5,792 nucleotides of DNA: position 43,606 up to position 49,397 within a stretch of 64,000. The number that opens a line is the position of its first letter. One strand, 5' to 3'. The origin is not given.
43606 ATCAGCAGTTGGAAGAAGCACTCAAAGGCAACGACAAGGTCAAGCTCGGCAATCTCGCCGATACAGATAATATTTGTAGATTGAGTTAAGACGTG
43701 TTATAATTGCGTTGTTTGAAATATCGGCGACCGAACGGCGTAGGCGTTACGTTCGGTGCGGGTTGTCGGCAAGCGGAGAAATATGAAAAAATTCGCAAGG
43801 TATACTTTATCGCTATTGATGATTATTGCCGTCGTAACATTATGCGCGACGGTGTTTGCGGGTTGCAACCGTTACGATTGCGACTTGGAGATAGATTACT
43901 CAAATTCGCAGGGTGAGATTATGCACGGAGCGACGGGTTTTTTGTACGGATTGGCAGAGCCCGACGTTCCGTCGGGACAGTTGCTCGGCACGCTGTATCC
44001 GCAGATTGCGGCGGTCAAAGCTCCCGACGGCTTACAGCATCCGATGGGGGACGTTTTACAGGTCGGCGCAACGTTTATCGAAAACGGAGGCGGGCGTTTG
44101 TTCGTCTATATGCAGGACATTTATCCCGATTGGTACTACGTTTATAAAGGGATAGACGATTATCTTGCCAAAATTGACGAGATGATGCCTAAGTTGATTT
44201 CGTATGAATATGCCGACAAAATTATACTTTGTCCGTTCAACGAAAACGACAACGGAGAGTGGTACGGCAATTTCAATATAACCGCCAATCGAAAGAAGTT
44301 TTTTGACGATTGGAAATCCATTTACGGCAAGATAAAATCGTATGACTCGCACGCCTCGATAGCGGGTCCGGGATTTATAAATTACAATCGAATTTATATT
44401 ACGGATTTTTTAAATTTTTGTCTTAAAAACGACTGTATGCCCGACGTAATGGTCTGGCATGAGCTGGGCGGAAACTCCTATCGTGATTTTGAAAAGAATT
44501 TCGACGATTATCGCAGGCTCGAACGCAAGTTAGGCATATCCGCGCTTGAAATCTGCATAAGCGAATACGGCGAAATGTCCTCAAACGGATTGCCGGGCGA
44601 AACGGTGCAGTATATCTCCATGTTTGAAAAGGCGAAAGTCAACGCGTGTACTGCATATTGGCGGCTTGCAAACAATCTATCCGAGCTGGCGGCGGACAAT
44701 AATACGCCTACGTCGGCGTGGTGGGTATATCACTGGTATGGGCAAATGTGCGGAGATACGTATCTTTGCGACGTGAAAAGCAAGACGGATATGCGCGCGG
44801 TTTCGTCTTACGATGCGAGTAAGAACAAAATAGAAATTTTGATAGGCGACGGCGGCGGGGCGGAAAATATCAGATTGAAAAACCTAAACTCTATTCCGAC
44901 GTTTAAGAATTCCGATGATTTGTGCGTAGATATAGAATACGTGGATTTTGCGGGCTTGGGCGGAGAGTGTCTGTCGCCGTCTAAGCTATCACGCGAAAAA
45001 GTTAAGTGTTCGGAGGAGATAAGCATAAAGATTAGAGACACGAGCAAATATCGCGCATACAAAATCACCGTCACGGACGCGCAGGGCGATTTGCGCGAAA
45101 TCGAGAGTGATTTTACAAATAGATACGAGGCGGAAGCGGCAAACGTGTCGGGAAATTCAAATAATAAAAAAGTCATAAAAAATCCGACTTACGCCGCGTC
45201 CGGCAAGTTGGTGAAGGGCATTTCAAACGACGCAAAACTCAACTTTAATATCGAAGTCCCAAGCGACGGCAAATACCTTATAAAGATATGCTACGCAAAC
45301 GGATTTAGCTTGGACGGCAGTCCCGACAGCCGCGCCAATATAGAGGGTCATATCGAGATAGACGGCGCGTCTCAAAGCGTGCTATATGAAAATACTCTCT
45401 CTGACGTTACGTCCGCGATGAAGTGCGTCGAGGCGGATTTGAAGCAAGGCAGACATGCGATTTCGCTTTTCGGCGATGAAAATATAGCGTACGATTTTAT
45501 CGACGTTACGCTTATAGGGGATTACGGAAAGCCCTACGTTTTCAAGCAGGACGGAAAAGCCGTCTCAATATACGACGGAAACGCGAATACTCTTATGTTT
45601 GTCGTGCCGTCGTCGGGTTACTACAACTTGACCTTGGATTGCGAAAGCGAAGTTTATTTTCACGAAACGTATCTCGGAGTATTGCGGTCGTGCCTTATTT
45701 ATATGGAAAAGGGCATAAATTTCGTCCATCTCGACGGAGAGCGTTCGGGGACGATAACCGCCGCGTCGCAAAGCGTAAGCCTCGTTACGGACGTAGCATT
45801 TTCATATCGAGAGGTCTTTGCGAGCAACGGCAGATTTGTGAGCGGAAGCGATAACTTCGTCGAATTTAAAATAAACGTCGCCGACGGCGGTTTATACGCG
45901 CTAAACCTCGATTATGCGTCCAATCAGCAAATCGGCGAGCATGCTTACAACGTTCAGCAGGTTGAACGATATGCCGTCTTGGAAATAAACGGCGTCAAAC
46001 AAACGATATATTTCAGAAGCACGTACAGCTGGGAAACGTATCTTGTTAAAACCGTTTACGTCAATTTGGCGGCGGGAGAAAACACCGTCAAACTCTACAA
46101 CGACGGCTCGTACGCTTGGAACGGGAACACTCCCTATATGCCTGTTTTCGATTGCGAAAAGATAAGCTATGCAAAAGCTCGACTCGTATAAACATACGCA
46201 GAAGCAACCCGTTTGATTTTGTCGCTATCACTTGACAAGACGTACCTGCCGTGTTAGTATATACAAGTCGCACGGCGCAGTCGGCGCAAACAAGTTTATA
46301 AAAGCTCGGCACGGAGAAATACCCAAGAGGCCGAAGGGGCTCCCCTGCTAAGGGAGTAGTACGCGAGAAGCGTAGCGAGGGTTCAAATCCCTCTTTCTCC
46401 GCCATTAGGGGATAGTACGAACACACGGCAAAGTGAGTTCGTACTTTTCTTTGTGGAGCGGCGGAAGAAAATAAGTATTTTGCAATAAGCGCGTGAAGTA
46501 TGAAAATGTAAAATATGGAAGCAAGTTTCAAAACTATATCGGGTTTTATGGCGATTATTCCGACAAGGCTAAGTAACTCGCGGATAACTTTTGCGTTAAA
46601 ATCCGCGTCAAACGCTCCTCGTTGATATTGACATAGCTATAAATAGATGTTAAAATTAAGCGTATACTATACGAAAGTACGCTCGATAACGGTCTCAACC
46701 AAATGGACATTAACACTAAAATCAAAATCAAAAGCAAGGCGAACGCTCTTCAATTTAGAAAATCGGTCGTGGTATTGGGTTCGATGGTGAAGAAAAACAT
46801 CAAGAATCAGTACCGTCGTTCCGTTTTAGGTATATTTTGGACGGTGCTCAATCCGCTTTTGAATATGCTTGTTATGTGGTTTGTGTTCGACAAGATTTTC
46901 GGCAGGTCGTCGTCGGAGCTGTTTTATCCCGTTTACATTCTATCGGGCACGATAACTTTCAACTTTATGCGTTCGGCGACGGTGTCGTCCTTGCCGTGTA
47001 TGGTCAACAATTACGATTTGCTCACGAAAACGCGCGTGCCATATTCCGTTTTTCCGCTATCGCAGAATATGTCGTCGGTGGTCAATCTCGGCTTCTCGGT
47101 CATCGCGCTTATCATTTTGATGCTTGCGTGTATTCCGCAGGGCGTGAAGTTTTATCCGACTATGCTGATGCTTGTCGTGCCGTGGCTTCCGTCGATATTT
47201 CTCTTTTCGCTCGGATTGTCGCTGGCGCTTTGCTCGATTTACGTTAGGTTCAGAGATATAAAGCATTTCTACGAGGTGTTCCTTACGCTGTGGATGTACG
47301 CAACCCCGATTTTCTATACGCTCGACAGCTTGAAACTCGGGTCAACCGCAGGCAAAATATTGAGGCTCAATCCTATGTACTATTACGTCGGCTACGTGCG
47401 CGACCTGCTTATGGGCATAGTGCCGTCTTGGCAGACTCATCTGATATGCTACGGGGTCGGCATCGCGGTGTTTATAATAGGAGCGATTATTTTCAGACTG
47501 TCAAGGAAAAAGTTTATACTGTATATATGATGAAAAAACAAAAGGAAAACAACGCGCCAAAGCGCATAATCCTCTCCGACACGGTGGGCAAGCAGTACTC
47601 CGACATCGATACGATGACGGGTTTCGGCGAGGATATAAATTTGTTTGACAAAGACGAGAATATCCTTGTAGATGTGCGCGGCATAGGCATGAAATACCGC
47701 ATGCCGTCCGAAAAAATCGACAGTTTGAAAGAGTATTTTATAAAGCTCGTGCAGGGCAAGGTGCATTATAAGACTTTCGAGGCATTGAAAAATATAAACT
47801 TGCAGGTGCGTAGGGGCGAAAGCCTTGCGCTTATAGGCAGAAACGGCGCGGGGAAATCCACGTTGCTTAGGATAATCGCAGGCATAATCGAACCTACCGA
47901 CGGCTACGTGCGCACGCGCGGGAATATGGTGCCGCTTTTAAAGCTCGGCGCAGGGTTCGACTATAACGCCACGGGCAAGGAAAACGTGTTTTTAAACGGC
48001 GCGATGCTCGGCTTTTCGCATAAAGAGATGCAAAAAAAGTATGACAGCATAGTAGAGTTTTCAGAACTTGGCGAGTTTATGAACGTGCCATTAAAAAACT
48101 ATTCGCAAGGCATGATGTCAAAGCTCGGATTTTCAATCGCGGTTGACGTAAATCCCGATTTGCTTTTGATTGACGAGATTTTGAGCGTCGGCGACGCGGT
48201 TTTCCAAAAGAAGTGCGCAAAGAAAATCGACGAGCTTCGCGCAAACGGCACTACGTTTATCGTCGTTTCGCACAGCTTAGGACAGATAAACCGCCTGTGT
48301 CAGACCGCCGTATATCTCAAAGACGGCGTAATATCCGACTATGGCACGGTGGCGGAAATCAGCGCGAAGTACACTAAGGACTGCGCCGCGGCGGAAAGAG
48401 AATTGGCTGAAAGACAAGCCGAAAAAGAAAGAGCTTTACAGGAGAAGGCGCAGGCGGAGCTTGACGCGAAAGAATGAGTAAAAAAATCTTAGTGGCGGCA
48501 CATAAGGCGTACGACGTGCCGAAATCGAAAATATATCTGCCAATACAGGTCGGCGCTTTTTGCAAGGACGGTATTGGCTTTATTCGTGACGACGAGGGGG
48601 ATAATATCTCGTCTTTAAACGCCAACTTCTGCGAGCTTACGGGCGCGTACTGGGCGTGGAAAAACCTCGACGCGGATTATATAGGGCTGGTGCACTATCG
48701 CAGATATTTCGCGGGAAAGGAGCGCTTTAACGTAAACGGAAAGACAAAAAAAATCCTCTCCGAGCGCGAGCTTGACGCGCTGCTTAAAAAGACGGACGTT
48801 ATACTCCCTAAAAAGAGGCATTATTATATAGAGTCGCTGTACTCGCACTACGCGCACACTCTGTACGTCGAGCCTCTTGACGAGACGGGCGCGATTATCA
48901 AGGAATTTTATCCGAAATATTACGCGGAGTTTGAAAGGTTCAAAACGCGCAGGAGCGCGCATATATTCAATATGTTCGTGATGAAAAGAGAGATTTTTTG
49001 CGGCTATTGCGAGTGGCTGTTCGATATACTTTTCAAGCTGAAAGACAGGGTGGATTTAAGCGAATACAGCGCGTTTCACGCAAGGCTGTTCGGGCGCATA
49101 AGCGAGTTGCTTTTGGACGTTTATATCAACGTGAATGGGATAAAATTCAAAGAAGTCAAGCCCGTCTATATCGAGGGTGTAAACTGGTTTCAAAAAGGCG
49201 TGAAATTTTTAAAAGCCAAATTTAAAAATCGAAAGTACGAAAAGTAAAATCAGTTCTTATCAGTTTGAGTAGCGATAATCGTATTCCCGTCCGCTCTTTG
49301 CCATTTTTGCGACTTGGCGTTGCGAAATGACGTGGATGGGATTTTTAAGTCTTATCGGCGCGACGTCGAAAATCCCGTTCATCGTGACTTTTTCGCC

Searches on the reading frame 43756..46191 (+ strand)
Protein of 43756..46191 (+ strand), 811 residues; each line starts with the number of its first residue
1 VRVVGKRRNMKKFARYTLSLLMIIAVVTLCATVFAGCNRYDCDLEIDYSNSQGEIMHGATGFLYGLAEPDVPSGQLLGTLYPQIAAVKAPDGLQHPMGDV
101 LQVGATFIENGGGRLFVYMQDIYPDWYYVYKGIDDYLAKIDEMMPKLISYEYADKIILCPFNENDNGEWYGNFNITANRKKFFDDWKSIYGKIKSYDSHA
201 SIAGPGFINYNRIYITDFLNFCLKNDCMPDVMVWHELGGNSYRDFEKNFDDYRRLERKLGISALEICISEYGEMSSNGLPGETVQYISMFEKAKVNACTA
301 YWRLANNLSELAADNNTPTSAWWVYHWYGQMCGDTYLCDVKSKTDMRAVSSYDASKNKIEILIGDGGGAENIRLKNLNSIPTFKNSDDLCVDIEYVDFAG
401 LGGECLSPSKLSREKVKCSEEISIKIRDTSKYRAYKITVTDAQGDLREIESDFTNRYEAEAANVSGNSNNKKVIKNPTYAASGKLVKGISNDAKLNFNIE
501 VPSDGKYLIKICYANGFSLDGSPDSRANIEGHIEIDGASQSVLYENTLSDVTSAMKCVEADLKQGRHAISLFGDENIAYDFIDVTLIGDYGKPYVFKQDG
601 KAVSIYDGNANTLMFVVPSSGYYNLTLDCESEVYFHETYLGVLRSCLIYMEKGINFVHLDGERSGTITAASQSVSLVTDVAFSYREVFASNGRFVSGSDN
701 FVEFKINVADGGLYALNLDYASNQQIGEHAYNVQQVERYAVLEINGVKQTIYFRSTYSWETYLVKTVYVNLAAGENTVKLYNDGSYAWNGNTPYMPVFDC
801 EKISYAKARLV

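Call 54: search_protein_families(library=pfam, proteins=[window:43756-46191:+], max_evalue=0.01)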
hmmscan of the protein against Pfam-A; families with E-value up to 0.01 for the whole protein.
window:43756-46191:+ (811 aa): 2 families
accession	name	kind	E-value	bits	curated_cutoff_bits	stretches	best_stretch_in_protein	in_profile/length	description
PF16990.11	CBM_35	-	0.00012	22.8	28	0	456-518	2-61/121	Carbohydrate binding module (family 35)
PF03422.21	CBM_6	-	0.0074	17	28.9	0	738-789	60-117/125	Carbohydrate binding module (family 6)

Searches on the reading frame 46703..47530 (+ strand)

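Call 88: search_protein_families(library=pfam, proteins=[window:46703-47530:+], max_evalue=0.001)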
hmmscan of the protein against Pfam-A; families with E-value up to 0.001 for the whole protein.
window:46703-47530:+ (275 aa): 1 family
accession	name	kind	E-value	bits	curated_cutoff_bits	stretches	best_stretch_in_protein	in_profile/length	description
PF01061.29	ABC2_membrane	-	1.1e-15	58.2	26.9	1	26-235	4-209/211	ABC-2 type transporter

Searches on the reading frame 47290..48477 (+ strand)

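Call 88: search_protein_families(library=pfam, proteins=[window:47290-48477:+], max_evalue=0.001)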
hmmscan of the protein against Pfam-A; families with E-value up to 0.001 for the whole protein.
window:47290-48477:+ (395 aa): 4 families
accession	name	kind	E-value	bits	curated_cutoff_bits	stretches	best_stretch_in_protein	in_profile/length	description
PF00005.33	ABC_tran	-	4e-20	73.3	25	1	166-297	1-135/137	ABC transporter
PF13304.12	AAA_21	-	1.3e-05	25.8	27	1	180-200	3-23/304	AAA domain, putative AbiEii toxin, Type IV TA system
PF13555.12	AAA_29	-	0.00036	20.6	27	1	161-193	10-39/61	P-loop containing region of AAA domain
PF02463.25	SMC_N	-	0.00097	19.1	40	0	163-194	10-42/220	RecF/RecN/SMC N terminal domain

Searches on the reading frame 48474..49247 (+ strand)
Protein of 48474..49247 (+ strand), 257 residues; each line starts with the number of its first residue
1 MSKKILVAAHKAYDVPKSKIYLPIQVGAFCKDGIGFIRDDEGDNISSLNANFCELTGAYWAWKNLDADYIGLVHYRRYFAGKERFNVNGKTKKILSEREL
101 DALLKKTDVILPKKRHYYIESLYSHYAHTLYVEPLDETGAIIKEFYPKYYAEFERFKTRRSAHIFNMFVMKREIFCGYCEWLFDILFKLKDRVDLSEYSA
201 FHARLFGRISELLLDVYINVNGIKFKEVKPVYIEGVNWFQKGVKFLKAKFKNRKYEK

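Call 88: search_protein_families(library=pfam, proteins=[window:48474-49247:+], max_evalue=0.001)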
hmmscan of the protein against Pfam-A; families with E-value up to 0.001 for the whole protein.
window:48474-49247:+ (257 aa): 1 family
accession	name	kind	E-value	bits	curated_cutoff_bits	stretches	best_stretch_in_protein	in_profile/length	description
PF14393.11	DUF4422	-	1.1e-87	293.9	25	1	4-221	1-219/220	Domain of unknown function (DUF4422)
